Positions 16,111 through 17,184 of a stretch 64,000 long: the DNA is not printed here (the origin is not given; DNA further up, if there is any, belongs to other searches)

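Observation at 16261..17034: DsbA-like protein with the two halves of the thioredoxin/DsbA domain in swapped (circularly permuted) order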

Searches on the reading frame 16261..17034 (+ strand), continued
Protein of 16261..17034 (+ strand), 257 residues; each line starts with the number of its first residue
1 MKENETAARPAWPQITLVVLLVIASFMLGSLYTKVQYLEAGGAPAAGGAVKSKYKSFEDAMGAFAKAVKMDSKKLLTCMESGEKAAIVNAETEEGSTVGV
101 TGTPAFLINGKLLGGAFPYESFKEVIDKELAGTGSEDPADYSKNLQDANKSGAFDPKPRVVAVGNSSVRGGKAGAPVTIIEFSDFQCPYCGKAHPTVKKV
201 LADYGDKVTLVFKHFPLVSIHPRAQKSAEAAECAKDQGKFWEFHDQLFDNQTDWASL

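Call 18: fold_search(model_id=the predicted structure, library=pdb)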
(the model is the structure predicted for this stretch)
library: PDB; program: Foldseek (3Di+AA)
matches with E <= 10: 266; with E <= 0.001: 1
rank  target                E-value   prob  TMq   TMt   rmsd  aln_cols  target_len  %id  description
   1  1un2                  8.1e-05  1.00  0.50  0.66   4.7       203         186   15  Crystal structure of circularly permuted CPDSBA_Q100T99: Preserved Global Fold and Local Structural Adjustments (released 2003-09-26)
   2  3eu3                  9.4e-03  1.00  0.29  0.39   3.5       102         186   31  Crystal Structure of BdbD from Bacillus subtilis (reduced) (released 2009-06-16)
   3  3gyk_B                1.0e-02  1.00  0.30  0.44   1.6        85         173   36  The crystal structure of a thioredoxin-like oxidoreductase from Silicibacter pomeroyi DSS-3 (released 2009-06-09)
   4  4n30                  1.3e-02  1.00  0.29  0.40   3.5        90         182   33  Crystal structure of Pseudomonas aeruginosa DsbA2 (released 2013-12-04)
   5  7jve_F                1.3e-02  1.00  0.32  0.33   3.1       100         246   20  Crystal structure of Salmonella enterica Typhimurium BcfH (released 2021-04-21)
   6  3eu4                  1.3e-02  1.00  0.29  0.39   3.4       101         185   33  Crystal Structure of BdbD from Bacillus subtilis (oxidised) (released 2009-06-16)
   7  3gyk_A                2.1e-02  1.00  0.30  0.44   1.6        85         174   36  The crystal structure of a thioredoxin-like oxidoreductase from Silicibacter pomeroyi DSS-3 (released 2009-06-09)
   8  7jve_B                2.1e-02  1.00  0.32  0.32   3.1       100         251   21  Crystal structure of Salmonella enterica Typhimurium BcfH (released 2021-04-21)
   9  4xvw_R                3.3e-02  0.54  0.20  0.23  15.0       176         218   14  Crystal structure of Proteus mirabilis ScsC in a compact conformation (released 2016-06-08)
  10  9edl_B                3.7e-02  1.00  0.29  0.33   2.7        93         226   19  Crystal structure of Francisella tularensis DsbA1 (released 2024-12-18)
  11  9edl_A                4.4e-02  1.00  0.30  0.35   2.6        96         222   19  Crystal structure of Francisella tularensis DsbA1 (released 2024-12-18)
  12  1z6m                  4.4e-02  1.00  0.32  0.45   3.1       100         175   24  Structure of Conserved Protein of Unknown Function from Enterococcus faecalis V583 (released 2005-05-03)
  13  4gxz_D                4.6e-02  0.99  0.26  0.37   4.2        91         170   22  Crystal structure of a periplasmic thioredoxin-like protein from Salmonella enterica serovar Typhimurium (released 2013-07-17)
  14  3gv1_A                5.5e-02  0.99  0.27  0.46   3.0        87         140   23  Crystal structure of disulfide interchange protein from Neisseria gonorrhoeae (released 2009-04-14)
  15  4gxz_A                6.8e-02  0.99  0.28  0.40   3.4        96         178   21  Crystal structure of a periplasmic thioredoxin-like protein from Salmonella enterica serovar Typhimurium (released 2013-07-17)
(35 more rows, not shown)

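Call 23: search_protein_families(library=ncbifam, proteins=[window:16261-17031:+], max_evalue=0.01)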
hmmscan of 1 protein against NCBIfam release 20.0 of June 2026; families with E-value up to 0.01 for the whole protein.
window:16261-17031:+ (257 aa): 5 families
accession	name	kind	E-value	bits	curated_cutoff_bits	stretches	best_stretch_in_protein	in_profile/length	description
NF041057.1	Rcas_1661_fam_Se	equivalog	2.4e-30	105.9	190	2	171-254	85-171/247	Rcas_1661 family thioredoxin-like (seleno)lipoprotein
NF008129.0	PRK10877.1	equivalog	1.4e-07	31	215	1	179-240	111-169/237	bifunctional protein-disulfide isomerase/oxidoreductase DsbC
NF008657.0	PRK11657.1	equivalog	1.9e-05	24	124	1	166-246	108-184/251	thiol:disulfide interchange protein DsbG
TIGR00411.1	redox_disulf_1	equivalog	4.2e-05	23.5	92.75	0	181-209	5-33/82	MJ0307 family thioredoxin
NF033782.1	lipoprot_Omp28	subfamily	0.00017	20.9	150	1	176-223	39-87/264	Omp28 family outer membrane lipoprotein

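Call 28: search_protein_representatives(alignment_id=A1)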
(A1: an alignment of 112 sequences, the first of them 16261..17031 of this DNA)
Query: 112 sequences, 257 profile positions. Proteins with E-value up to 0.001 (for the whole library): 64555; up to 1e-10: 43010; up to 1e-30: 9754. The best 150 are listed.
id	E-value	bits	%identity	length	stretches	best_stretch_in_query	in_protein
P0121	2.8e-236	797.1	-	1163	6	62-252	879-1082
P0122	5.1e-233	786.4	-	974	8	64-253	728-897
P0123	8.5e-219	739.8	-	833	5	64-251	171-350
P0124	1.1e-216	732.8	-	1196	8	62-252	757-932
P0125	1.0e-206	700.2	-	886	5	61-252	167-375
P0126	1.0e-206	700.2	-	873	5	61-252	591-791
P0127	9.8e-196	664.2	-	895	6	59-253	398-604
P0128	2.0e-190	646.8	-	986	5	63-253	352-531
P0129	1.9e-189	643.6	-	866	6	63-252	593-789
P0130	7.5e-182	618.7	-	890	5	62-252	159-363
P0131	2.8e-179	610.3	-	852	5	61-252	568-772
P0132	2.1e-173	591.0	-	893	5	62-252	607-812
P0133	4.6e-169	576.8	-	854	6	59-254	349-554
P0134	1.9e-167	571.6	-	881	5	61-251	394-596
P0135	8.9e-166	566.0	-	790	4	59-250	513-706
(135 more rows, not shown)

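Call 34: find_homologous_proteins(query=L010:3758-4504:+)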
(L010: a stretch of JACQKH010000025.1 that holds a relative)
Query L010:3758-4504:+ (249 aa): 832 proteins with E <= 0.001 among 1204 candidates; the best 120 are listed.
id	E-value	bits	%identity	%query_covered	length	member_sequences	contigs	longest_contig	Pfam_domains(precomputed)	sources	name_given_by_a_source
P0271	1.2e-104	367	100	65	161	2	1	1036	PF13098.14,PF01323.27,PF13462.13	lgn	-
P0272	6.7e-100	352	61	100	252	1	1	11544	PF13098.14,PF01323.27,PF13462.13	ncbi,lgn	-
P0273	8.4e-100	351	61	99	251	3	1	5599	PF01323.27,PF13462.13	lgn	-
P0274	6.7e-98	345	64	99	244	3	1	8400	PF13098.14,PF01323.27,PF13462.13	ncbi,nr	ncbi:MAG: thioredoxin domain-containing protein [Candidatus Kerfeldbacteria bacterium]|nr:thioredoxi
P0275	8.7e-98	345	64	94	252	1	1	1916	PF01323.27,PF13462.13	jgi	jgi:protein-disulfide isomerase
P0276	3.0e-97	343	63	99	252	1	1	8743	PF01323.27,PF13462.13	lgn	-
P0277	1.8e-95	337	62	99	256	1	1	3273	PF13098.14,PF01323.27,PF13462.13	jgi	jgi:protein-disulfide isomerase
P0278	1.9e-95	337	61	99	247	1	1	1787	PF13098.14,PF01323.27,PF13462.13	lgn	-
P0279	2.3e-95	337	59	100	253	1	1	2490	PF13192.13,PF13098.14,PF01323.27,PF13462.13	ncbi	-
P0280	1.2e-94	335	59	97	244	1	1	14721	PF13098.14,PF01323.27,PF13462.13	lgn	-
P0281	1.5e-93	331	58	99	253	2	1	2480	PF13098.14,PF01323.27,PF13462.13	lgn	-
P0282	5.5e-93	329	62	94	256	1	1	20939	PF01323.27,PF13462.13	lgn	-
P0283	2.3e-91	324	58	99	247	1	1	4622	PF13098.14,PF01323.27,PF13462.13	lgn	-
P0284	2.9e-89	317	59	98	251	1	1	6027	PF13098.14,PF01323.27,PF13462.13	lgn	-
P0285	3.7e-89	317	60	95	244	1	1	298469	PF13098.14,PF01323.27,PF13462.13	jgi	-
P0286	2.2e-88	314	59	94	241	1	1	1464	PF13098.14,PF01323.27,PF13462.13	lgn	-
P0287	1.9e-87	311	57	100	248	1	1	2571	PF13098.14,PF01323.27,PF13462.13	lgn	-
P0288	2.8e-87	310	56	99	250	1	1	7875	PF13098.14,PF01323.27,PF13462.13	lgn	-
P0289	3.2e-87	310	56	96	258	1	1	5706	PF13098.14,PF01323.27,PF13462.13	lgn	-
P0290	7.6e-86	306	56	100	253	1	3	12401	PF13098.14,PF01323.27,PF13462.13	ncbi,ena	-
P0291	1.4e-83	298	54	99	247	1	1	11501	PF13098.14,PF01323.27,PF13462.13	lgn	-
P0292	6.3e-83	296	60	95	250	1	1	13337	PF00085.27,PF13098.14,PF01323.27,PF13462.13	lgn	-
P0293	9.2e-83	296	54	100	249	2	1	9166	PF00085.27,PF13098.14,PF01323.27,PF13462.13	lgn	-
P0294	4.6e-82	293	56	98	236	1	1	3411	PF13098.14,PF01323.27,PF13462.13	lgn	-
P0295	4.7e-82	293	56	94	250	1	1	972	PF13098.14,PF01323.27,PF13462.13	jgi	-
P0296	5.0e-80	287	57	95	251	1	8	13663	PF13098.14,PF01323.27,PF13462.13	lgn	-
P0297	1.2e-79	285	59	95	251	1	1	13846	PF01323.27,PF13462.13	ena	-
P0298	1.5e-79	285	54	100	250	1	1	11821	PF13098.14,PF01323.27,PF13462.13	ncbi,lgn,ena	-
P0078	8.2e-78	279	43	67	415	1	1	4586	PF13192.13,PF13743.13,PF13098.14,PF01323.27,PF13462.13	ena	-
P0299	1.5e-76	275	56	95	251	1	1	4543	PF13098.14,PF01323.27,PF13462.13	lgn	-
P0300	2.3e-74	268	44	82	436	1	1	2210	PF13098.14,PF01323.27,PF13462.13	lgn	-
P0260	9.5e-73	263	44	67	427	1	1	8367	PF01323.27,PF13462.13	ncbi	-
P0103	4.9e-71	257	40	69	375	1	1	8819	PF13743.13,PF13098.14,PF01323.27,PF13462.13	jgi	-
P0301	9.4e-71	256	41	67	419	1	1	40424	PF13743.13,PF13098.14,PF01323.27,PF13462.13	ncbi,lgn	-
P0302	9.4e-61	224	37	67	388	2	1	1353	PF13098.14,PF01323.27,PF13462.13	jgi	jgi:protein-disulfide isomerase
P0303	4.5e-56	208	34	68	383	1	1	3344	PF00462.31,PF13728.13,PF13743.13,PF00085.27,PF13098.14,PF01323.27,PF13462.13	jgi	jgi:protein-disulfide isomerase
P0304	1.0e-55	207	63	37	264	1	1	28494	PF13098.14,PF01323.27,PF13462.13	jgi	jgi:protein-disulfide isomerase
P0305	1.4e-54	203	37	67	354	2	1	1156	PF13743.13,PF13098.14,PF01323.27,PF13462.13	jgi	jgi:protein-disulfide isomerase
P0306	8.3e-54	201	69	37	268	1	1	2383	PF13098.14,PF01323.27,PF13462.13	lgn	-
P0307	1.0e-53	200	50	56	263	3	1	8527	PF13192.13,PF13098.14,PF01323.27,PF13462.13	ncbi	ncbi:MAG: DsbA family protein [Parcubacteria group bacterium]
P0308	1.3e-52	197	64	35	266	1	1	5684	PF01323.27,PF13462.13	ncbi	-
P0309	9.9e-52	194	33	68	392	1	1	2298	PF13743.13,PF00085.27,PF13098.14,PF01323.27,PF13462.13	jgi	jgi:protein-disulfide isomerase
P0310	2.0e-51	193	51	53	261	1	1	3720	PF13098.14,PF01323.27,PF13462.13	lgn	-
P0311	2.4e-51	193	61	36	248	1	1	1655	PF13098.14,PF01323.27,PF13462.13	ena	-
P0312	2.6e-51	193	58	38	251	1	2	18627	PF01323.27,PF13462.13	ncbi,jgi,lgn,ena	-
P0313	1.2e-50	190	53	38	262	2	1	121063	PF13098.14,PF01323.27,PF13462.13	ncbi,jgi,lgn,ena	ncbi:MAG: DsbA family protein [Patescibacteria group bacterium]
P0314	4.3e-50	189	56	38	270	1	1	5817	PF13098.14,PF01323.27,PF13462.13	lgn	-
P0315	4.9e-50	188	66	36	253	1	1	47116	PF13098.14,PF01323.27,PF13462.13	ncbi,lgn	-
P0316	6.6e-50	188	57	43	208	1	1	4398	PF13098.14,PF01323.27,PF13462.13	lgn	-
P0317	7.4e-50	188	57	37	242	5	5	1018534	PF01323.27,PF13462.13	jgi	jgi:protein-disulfide isomerase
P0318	1.0e-49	187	33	67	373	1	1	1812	PF13743.13,PF00085.27,PF13098.14,PF01323.27,PF13462.13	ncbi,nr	ncbi:MAG TPA: thioredoxin domain-containing protein, partial [Polyangia bacterium]|nr:thioredoxin do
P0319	1.2e-49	187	52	36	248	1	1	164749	PF13098.14,PF01323.27,PF13462.13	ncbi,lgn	-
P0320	1.5e-49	187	59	36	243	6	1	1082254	PF01323.27,PF13462.13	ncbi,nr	ncbi:DsbA family protein [Candidatus Uhrbacteria bacterium]|nr:MAG: DsbA family protein [Candidatus 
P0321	2.3e-49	186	58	37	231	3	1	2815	PF01323.27,PF13462.13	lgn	-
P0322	3.2e-49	186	66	34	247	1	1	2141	PF13743.13,PF13098.14,PF01323.27,PF13462.13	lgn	-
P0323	3.8e-49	186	63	35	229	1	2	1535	PF01323.27,PF13462.13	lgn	-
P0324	4.1e-49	185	30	74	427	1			PF00462.31,PF13743.13,PF00085.27,PF13098.14,PF01323.27,PF13462.13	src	-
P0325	6.3e-49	185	59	37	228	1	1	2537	PF01323.27,PF13462.13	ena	-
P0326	7.3e-49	185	60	38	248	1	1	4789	PF01323.27,PF13462.13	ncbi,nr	ncbi:DsbA family protein [Candidatus Falkowbacteria bacterium]|nr:DsbA family protein [Candidatus Fa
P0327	7.8e-49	185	59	37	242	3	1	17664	PF01323.27,PF13462.13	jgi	jgi:predicted DsbA family dithiol-disulfide isomerase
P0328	8.9e-49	184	64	36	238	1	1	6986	PF13098.14,PF01323.27,PF13462.13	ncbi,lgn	-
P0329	1.0e-48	184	51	65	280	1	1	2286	PF13098.14,PF01323.27,PF13462.13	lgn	-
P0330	1.4e-48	184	48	40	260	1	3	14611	PF13098.14,PF01323.27,PF13462.13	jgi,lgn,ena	jgi:protein-disulfide isomerase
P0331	2.0e-48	183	43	92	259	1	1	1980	PF01323.27,PF13462.13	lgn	-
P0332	2.3e-48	183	63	37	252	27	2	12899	PF01323.27,PF13462.13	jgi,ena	-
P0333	2.7e-48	183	44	80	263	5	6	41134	PF01323.27,PF13462.13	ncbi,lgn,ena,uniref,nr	ncbi:hypothetical protein A3D84_04595 [Candidatus Woesebacteria bacterium RIFCSPHIGHO2_02_FULL_42_20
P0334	3.0e-48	183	55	38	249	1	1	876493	PF13098.14,PF01323.27,PF18400.8,PF13462.13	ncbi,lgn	-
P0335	4.1e-48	182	63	36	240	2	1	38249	PF13098.14,PF01323.27,PF13462.13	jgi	jgi:protein-disulfide isomerase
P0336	4.3e-48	182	57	37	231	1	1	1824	PF01323.27,PF13462.13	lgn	-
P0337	4.6e-48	182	58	36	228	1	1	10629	PF13098.14,PF01323.27,PF13462.13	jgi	-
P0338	5.1e-48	182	54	36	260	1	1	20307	PF01323.27,PF13462.13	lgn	-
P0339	5.1e-48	182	63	35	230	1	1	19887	PF01323.27,PF13462.13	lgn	-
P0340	5.3e-48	182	53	39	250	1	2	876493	PF13098.14,PF01323.27,PF13462.13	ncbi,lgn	-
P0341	5.7e-48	182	57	36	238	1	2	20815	PF13098.14,PF01323.27,PF13462.13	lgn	-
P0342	5.8e-48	182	58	37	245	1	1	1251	PF13098.14,PF01323.27,PF13462.13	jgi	jgi:protein-disulfide isomerase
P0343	7.9e-48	181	56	41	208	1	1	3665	PF13098.14,PF01323.27,PF13462.13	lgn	-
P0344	9.3e-48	181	68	37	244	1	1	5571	PF01323.27,PF13462.13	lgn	-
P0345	1.9e-47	180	58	38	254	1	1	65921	PF13098.14,PF01323.27,PF13462.13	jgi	jgi:protein-disulfide isomerase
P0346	2.1e-47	180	42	91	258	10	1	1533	PF13098.14,PF01323.27,PF13462.13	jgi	-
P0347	2.6e-47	180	58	37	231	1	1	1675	PF01323.27,PF13462.13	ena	-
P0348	3.4e-47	179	53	37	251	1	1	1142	PF01323.27,PF13462.13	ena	-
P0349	3.5e-47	179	36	67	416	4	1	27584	PF13743.13,PF13098.14,PF01323.27,PF13462.13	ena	-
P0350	4.4e-47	179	60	37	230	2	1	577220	PF01323.27,PF13462.13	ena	-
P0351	6.6e-47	178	54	36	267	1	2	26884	PF13098.14,PF01323.27,PF13462.13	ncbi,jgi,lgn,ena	-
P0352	7.8e-47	178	57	38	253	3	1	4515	PF13098.14,PF01323.27,PF13462.13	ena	-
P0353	8.1e-47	178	56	36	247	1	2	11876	PF13098.14,PF01323.27,PF13462.13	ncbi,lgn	-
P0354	8.2e-47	178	35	67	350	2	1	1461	PF13743.13,PF13098.14,PF01323.27,PF13462.13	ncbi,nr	ncbi:MAG: thioredoxin domain-containing protein, partial [Myxococcales bacterium]|nr:thioredoxin dom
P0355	1.3e-46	177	60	34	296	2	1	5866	PF01323.27,PF13462.13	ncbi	-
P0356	1.3e-46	177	65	37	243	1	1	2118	PF01323.27,PF13462.13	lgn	-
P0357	1.5e-46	177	61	37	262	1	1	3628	PF13098.14,PF01323.27,PF13462.13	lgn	-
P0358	2.2e-46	177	41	87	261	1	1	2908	PF13098.14,PF01323.27,PF13462.13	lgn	-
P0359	2.7e-46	176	34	67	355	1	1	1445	PF13743.13,PF13098.14,PF01323.27,PF13462.13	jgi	jgi:protein-disulfide isomerase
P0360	2.9e-46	176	49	37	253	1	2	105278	PF13098.14,PF01323.27,PF13462.13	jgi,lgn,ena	-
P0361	3.4e-46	176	56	37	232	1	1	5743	PF01323.27,PF13462.13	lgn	-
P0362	4.0e-46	176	67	37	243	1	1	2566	PF01323.27,PF13462.13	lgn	-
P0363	4.8e-46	175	51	45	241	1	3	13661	PF13098.14,PF01323.27,PF13462.13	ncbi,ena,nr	ncbi:thioredoxin domain-containing protein [Patescibacteria group bacterium]|nr:thioredoxin domain-c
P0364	5.7e-46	175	47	67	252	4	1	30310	PF13098.14,PF01323.27,PF13462.13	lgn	-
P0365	9.3e-46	174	61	36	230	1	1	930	PF01323.27,PF13462.13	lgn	-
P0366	1.1e-45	174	64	36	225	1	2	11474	PF13098.14,PF01323.27,PF13462.13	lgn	-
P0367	1.1e-45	174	56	38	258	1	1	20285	PF01323.27,PF13462.13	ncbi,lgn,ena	-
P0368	1.6e-45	174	53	41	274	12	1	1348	PF13098.14,PF01323.27,PF13462.13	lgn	-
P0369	2.4e-45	173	35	67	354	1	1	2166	PF13098.14,PF01323.27,PF13462.13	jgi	jgi:protein-disulfide isomerase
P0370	2.5e-45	173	63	36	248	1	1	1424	PF13098.14,PF01323.27,PF13462.13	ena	-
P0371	2.6e-45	173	45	67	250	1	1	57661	PF01323.27,PF13462.13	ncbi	-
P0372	2.7e-45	173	49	40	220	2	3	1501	PF13098.14,PF01323.27,PF13462.13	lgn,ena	-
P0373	3.9e-45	172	59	38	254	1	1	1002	PF13098.14,PF01323.27,PF13462.13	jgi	-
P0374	4.8e-45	172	52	40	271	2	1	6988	PF13098.14,PF01323.27,PF13462.13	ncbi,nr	ncbi:MAG: thioredoxin domain-containing protein [Candidatus Kerfeldbacteria bacterium]|nr:thioredoxi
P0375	5.7e-45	172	55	41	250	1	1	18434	PF01323.27,PF13462.13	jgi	jgi:protein-disulfide isomerase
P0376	6.3e-45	172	51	36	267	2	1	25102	PF13098.14,PF01323.27,PF13462.13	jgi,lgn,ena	-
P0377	6.5e-45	172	64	35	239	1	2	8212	PF01323.27,PF13462.13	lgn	-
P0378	7.2e-45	172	65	37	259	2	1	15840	PF13098.14,PF01323.27,PF13462.13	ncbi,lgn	-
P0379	7.4e-45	172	61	35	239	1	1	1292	PF13098.14,PF01323.27,PF13462.13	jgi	jgi:protein-disulfide isomerase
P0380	8.0e-45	171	48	40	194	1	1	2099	PF13098.14,PF01323.27,PF13462.13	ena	-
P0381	8.4e-45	171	57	36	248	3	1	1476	PF01323.27,PF13462.13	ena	-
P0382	1.2e-44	171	53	38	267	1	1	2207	PF13098.14,PF01323.27,PF13462.13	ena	-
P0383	1.4e-44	171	56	37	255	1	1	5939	PF13098.14,PF01323.27,PF13462.13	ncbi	-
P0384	1.5e-44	171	64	34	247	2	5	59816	PF13743.13,PF13098.14,PF01323.27,PF13462.13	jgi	jgi:protein-disulfide isomerase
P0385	1.6e-44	170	61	36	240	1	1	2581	PF01323.27,PF13462.13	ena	-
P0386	1.7e-44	170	50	49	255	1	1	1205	PF13098.14,PF01323.27,PF13462.13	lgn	-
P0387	1.9e-44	170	63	37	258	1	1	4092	PF13098.14,PF01323.27,PF13462.13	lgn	-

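Call 42: find_encoding_contigs(protein=P0064, flank=4000, max_places=3)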
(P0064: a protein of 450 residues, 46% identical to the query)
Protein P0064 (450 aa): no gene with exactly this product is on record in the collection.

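Call 43: find_encoding_contigs(protein=P0373, flank=4000, max_places=3)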
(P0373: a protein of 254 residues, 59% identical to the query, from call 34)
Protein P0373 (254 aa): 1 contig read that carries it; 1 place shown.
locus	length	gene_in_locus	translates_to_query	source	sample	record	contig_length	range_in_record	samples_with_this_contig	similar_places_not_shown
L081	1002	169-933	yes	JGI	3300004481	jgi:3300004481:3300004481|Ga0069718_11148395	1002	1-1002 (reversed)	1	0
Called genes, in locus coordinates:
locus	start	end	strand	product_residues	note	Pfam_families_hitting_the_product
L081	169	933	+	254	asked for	PF13462:Thioredoxin_4, PF13098:Thioredoxin_2, PF01323:DSBA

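Call 61: predict_structure(alignment_id=A2)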
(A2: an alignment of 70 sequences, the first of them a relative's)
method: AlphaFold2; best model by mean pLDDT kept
length: 254 residues; sequences in the alignment: 70
mean_pLDDT: 86.6   pTM: 0.75
mean pLDDT of the five models: 86.6, 86.4, 85.9, 85.8, 85.1
residues with pLDDT >= 90: 183; 70-90: 8; 50-70: 50; < 50: 13
segments of 3 or more residues with pLDDT < 50: 1-3, 43-46
pLDDT, mean of each block of 10 residues (from residue 1): 54 53 54 53 50 61 88 98 98 98 97 98 99 98 99 98 95 95 98 98 98 97 98 97 97 73
secondary structure, 60 per line:
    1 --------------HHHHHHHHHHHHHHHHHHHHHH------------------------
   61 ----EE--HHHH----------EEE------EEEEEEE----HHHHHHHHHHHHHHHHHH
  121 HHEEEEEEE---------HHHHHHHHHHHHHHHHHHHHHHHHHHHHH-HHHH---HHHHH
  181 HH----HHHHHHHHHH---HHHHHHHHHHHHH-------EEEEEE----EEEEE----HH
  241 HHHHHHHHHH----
elements in order: H15-36 H69-72 E83-85 E92-98 H103-122 E123-129 H139-167 H169-172 H176-182 H187-196 H200-212 E220-225 E230-234 H239-250

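Call 63: fold_search(model_id=the predicted structure, library=pdb)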
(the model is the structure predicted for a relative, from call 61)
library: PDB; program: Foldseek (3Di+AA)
matches with E <= 10: 816; with E <= 0.001: 193
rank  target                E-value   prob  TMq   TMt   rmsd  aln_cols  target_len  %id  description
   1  3f4s                  1.1e-10  1.00  0.60  0.76   3.0       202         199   23  Crystal structure of Wolbachia pipientis alpha-DsbA1 T172V (released 2009-03-24)
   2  3f4t                  1.9e-10  1.00  0.60  0.75   3.6       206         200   23  Crystal structure of Wolbachia pipientis alpha-DsbA1 C97A/C146A (released 2009-03-24)
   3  3f4r                  2.1e-10  1.00  0.60  0.76   3.0       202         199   23  Crystal structure of Wolbachia pipientis alpha-DsbA1 (released 2009-03-24)
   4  4n30                  5.8e-10  1.00  0.58  0.79   3.1       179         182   27  Crystal structure of Pseudomonas aeruginosa DsbA2 (released 2013-12-04)
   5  4pwp                  1.2e-09  1.00  0.60  0.61   3.3       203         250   24  Crystal structure of DsbA from the Gram positive bacterium Corynebacterium diphtheriae (released 2015-03-25)
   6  3eu4                  1.3e-09  1.00  0.59  0.79   4.1       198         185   25  Crystal Structure of BdbD from Bacillus subtilis (oxidised) (released 2009-06-16)
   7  4pwo                  1.8e-09  1.00  0.61  0.61   3.4       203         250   23  Crystal structure of DsbA from the Gram positive bacterium Corynebacterium diphtheriae (released 2015-03-25)
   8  3eu3                  3.4e-09  1.00  0.59  0.79   4.0       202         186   25  Crystal Structure of BdbD from Bacillus subtilis (reduced) (released 2009-06-16)
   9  4gxz_A                5.0e-09  1.00  0.54  0.75   3.1       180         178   22  Crystal structure of a periplasmic thioredoxin-like protein from Salmonella enterica serovar Typhimurium (released 2013-07-17)
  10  7unn                  5.3e-09  1.00  0.61  0.63   3.2       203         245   24  Thiol-disulfide oxidoreductase TsdA from Corynebacterium diphtheriae (released 2022-04-20)
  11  6eez_B                7.1e-09  1.00  0.55  0.73   2.7       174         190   17  Crystal Structure of the thiol-disulfide exchange protein alpha-DsbA2 from Wolbachia pipientis (released 2019-04-17)
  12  9edl_B                7.1e-09  1.00  0.51  0.57   7.4       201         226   18  Crystal structure of Francisella tularensis DsbA1 (released 2024-12-18)
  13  4gxz_D                8.9e-09  1.00  0.54  0.79   3.0       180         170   22  Crystal structure of a periplasmic thioredoxin-like protein from Salmonella enterica serovar Typhimurium (released 2013-07-17)
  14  7jve_D                8.9e-09  1.00  0.61  0.63  10.6       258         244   17  Crystal structure of Salmonella enterica Typhimurium BcfH (released 2021-04-21)
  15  4gxz_C                9.4e-09  1.00  0.54  0.77   2.8       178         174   22  Crystal structure of a periplasmic thioredoxin-like protein from Salmonella enterica serovar Typhimurium (released 2013-07-17)
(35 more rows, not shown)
